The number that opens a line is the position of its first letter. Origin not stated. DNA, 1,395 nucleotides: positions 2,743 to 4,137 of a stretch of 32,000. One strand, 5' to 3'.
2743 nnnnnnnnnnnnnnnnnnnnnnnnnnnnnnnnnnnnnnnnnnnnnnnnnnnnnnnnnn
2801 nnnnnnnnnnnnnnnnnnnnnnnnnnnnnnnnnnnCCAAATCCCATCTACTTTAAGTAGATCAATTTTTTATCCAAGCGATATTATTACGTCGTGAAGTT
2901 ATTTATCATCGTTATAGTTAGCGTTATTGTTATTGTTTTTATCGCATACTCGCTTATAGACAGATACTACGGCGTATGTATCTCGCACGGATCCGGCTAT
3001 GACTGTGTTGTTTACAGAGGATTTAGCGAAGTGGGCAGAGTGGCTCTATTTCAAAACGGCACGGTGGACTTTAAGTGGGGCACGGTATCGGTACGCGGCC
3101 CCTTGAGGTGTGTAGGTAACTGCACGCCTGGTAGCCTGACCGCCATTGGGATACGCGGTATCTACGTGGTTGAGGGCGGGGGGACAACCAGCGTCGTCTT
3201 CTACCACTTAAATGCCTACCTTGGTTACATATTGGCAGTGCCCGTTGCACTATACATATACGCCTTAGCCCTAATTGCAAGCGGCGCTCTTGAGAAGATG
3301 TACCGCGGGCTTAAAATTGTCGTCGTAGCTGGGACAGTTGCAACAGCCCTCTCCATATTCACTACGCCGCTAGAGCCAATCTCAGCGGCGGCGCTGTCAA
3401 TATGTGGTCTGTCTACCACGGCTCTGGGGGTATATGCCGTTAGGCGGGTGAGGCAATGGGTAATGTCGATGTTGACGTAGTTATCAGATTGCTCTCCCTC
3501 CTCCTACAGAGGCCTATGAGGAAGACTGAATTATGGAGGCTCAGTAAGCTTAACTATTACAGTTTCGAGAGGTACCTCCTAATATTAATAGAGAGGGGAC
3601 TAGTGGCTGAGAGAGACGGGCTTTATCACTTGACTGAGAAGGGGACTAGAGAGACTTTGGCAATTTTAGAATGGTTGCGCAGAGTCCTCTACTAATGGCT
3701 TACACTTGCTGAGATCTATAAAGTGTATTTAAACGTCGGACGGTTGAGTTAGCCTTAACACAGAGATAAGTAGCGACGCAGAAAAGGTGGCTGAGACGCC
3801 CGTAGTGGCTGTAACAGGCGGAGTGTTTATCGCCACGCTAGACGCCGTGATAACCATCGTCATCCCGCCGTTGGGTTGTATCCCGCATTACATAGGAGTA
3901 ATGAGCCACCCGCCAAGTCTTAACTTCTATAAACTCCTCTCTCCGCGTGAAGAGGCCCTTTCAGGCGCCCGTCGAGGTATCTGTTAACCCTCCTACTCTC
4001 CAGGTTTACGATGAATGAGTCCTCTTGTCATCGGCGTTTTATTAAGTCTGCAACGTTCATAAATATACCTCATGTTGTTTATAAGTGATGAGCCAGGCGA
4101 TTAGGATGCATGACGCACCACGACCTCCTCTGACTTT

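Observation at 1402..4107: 2.6-kb islet bounded by a 65-68 bp direct repeat that duplicates the Sir2 promoter and first six codons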

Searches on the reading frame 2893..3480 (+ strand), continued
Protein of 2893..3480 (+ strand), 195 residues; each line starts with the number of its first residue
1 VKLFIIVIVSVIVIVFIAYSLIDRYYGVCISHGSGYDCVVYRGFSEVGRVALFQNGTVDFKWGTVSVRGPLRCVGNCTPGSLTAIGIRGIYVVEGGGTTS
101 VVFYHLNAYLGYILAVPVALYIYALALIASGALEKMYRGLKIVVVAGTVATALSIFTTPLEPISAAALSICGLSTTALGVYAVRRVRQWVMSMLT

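Call 74: search_protein_representatives(alignment_id=A2)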
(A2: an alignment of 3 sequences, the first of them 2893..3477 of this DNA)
Query: 3 sequences, 195 profile positions. Proteins with E-value up to 0.001 (for the whole library): 3; up to 1e-10: 3; up to 1e-30: 2. The best 3 are listed.
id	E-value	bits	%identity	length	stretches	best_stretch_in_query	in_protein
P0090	1.2e-53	198.2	-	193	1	1-195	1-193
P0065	1.2e-38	149.3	-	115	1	72-160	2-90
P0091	6.6e-17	78.3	-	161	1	38-195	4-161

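Call 82: search_protein_families(library=pfam, proteins=[L107:2886-3575:+, L107:1403-2956:+], max_evalue=0.01)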
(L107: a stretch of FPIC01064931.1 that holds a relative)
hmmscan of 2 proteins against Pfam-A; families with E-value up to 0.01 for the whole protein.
L107:2886-3575:+ (229 aa): 4 families
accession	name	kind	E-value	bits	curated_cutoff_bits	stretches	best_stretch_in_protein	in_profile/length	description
PF01930.23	Cas_Cas4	-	5.2e-16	59.6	22.7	1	73-227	4-159/160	Domain of unknown function DUF83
PF12705.13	PDDEXK_1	-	3.2e-10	40.8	22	1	122-227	110-247/247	PD-(D/E)XK nuclease superfamily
PF13588.12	HSDR_N_2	-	0.0009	19.7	25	1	122-181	23-85/110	Type I restriction enzyme R protein N terminus (HSDR_N)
PF13366.12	PDDEXK_3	-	0.0022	18.8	22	0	150-183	72-105/117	PD-(D/E)XK nuclease superfamily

L107:1403-2956:+ (517 aa): 6 families
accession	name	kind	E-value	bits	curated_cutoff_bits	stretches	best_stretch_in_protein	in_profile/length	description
PF00009.33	GTP_EFTU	-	8.2e-25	87.9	26.5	1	107-324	3-182/188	Elongation factor Tu GTP binding domain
PF03144.31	GTP_EFTU_D2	-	1.9e-09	38.2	30.3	1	353-421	1-72/73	Elongation factor Tu domain 2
PF03143.23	GTP_EFTU_D3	-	0.00062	20.5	27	1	426-493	2-85/106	Elongation factor Tu C-terminal domain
PF10662.15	PduV-EutP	-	0.0022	18.2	21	0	212-285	60-126/143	Ethanolamine utilisation - propanediol utilisation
PF01926.29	MMR_HSR1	-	0.0065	17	21.9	0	110-252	2-112/113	50S ribosome-binding GTPase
PF03193.22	RsgA_GTPase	-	0.0068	16.7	30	0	216-268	23-78/174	RsgA GTPase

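Call 88: find_related_loci(query=L099:360-2006:+, collection=viral_contigs, flank=8000)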
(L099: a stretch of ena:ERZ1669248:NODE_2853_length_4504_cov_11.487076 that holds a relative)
Query L099:360-2006:+ (549 aa) in viral_contigs; peptide patterns used: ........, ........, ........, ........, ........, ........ (x = any residue, [..] = any of these).
5 stretches matched a pattern, but none encodes a relative of the query by tblastn (E <= 1e-3).

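Call 92: search_protein_families(library=padloc, proteins=[window:2893-3480:+, L099:360-2009:+, L099:4242-4451:-], max_evalue=0.01)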
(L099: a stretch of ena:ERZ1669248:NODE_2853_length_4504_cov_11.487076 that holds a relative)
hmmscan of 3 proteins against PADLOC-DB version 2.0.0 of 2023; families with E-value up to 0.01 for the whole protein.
window:2893-3480:+ (195 aa): 0 families

L099:360-2009:+ (549 aa): 0 families

L099:4242-4451:- (69 aa): 0 families

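Call 93: search_protein_families(library=ncbifam, proteins=[window:2893-3480:+, L099:360-2009:+, L099:4242-4451:-], max_evalue=0.01)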
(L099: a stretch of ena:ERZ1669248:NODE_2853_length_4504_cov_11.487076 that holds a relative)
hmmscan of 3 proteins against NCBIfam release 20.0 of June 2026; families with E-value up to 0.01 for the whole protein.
window:2893-3480:+ (195 aa): 0 families

L099:360-2009:+ (549 aa): 0 families

L099:4242-4451:- (69 aa): 0 families

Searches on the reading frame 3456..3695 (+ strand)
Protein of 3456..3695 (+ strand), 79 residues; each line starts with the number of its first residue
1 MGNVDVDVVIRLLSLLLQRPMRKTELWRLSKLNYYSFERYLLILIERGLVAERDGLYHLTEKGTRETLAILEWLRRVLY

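Call 8: search_protein_families(library=pfam, proteins=[window:3456-3695:+], max_evalue=0.1)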
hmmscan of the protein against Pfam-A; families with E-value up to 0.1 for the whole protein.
window:3456-3695:+ (79 aa): 5 families
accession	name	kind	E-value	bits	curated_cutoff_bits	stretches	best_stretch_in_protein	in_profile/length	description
PF14947.12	HTH_45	-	1.1e-11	45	25.5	1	6-75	5-73/77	Winged helix-turn-helix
PF25213.1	HVO_A0261_N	-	2.3e-06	27.8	35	1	9-65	13-69/86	HVO_A0261 N-terminal domain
PF22194.2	F-93_WHD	-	0.0097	16.4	28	1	32-63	27-62/62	F-93, winged-helix domain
PF14277.12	DUF4364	-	0.014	15.7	26.9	1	32-68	31-70/162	Domain of unknown function (DUF4364)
PF24409.1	wHTH-PRTase_assc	-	0.091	13.3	27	0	12-67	3-55/83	wHTH-PRTase associated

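Call 17: search_protein_families(library=phrogs, proteins=[window:3456-3695:+], max_evalue=0.1)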
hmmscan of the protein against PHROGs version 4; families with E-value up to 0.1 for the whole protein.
window:3456-3695:+ (79 aa): 2 families
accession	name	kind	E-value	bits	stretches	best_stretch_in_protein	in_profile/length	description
phrog_35756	-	unknown function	7.5e-06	26.9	1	18-66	33-81/144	-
phrog_30448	-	unknown function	0.088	13.5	1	9-71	33-95/246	-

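Call 27: search_dna_similar(query=window:3456-3695:+, collection=phages, mode=protein, max_evalue=1)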
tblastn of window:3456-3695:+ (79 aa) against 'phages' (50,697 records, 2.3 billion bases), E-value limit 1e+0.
Records with a match: 4; places in all: 4; records where one place covers at least 80% of the query: 0.
Best place of each record, by identity: <60% 4.
By first word of the organism name: Sulfolobus 2; Sulfolobales 2.
By host as written in the record: Sulfolobus 2; Sulfolobales 2.
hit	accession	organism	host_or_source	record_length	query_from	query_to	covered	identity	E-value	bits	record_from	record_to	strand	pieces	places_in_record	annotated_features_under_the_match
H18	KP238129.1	Sulfolobus monocaudavirus SMV2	Sulfolobus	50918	17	76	76%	37.7%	6e-2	36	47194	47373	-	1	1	hypothetical protein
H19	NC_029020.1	Sulfolobus monocaudavirus SMV2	Sulfolobus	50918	17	76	76%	37.7%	6e-2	36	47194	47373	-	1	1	hypothetical protein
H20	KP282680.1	Sulfolobales Virus YNP2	Sulfolobales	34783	18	76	75%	35.6%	2e-1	35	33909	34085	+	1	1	hypothetical protein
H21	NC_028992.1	Sulfolobales Virus YNP2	Sulfolobales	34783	18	76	75%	35.6%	2e-1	35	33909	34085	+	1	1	hypothetical protein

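Call 89: find_related_loci(query=window:3456-3692:+, collection=viral_contigs, flank=8000)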
Query window:3456-3692:+ (79 aa) in viral_contigs; peptide patterns used: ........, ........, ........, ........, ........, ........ (x = any residue, [..] = any of these).
15 stretches matched a pattern, but none encodes a relative of the query by tblastn (E <= 1e-3).

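Call 92: search_protein_families(library=padloc, proteins=[window:3456-3695:+], max_evalue=0.01)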
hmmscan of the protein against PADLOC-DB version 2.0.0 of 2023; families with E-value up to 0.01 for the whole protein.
window:3456-3695:+ (79 aa): 1 family
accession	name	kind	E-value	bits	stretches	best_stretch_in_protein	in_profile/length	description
PDLC02933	PRTase_III-A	-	0.0026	15.4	1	9-67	286-340/368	-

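Call 93: search_protein_families(library=ncbifam, proteins=[window:3456-3695:+], max_evalue=0.01)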
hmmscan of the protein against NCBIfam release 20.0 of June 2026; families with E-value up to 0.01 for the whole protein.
window:3456-3695:+ (79 aa): 1 family
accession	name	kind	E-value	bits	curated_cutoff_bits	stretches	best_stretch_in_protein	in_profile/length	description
NF053610.1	Sso10a_fam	subfamily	1.4e-12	47.5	60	1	6-65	4-62/64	Sso10a family chromatin protein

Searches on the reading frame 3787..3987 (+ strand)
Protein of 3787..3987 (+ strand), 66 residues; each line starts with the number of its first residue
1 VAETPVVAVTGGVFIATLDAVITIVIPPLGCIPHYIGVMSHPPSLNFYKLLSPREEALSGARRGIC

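Call 8: search_protein_families(library=pfam, proteins=[window:3787-3987:+], max_evalue=0.1)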
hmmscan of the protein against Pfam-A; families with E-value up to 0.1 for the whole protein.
window:3787-3987:+ (66 aa): 0 families

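Call 17: search_protein_families(library=phrogs, proteins=[window:3787-3987:+], max_evalue=0.1)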
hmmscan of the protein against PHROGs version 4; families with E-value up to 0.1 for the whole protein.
window:3787-3987:+ (66 aa): 0 families

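Call 92: search_protein_families(library=padloc, proteins=[window:3787-3987:+], max_evalue=0.01)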
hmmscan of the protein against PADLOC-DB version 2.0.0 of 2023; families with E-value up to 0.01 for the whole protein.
window:3787-3987:+ (66 aa): 0 families

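Call 93: search_protein_families(library=ncbifam, proteins=[window:3787-3987:+], max_evalue=0.01)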
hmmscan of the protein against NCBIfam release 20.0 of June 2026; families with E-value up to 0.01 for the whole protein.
window:3787-3987:+ (66 aa): 0 families
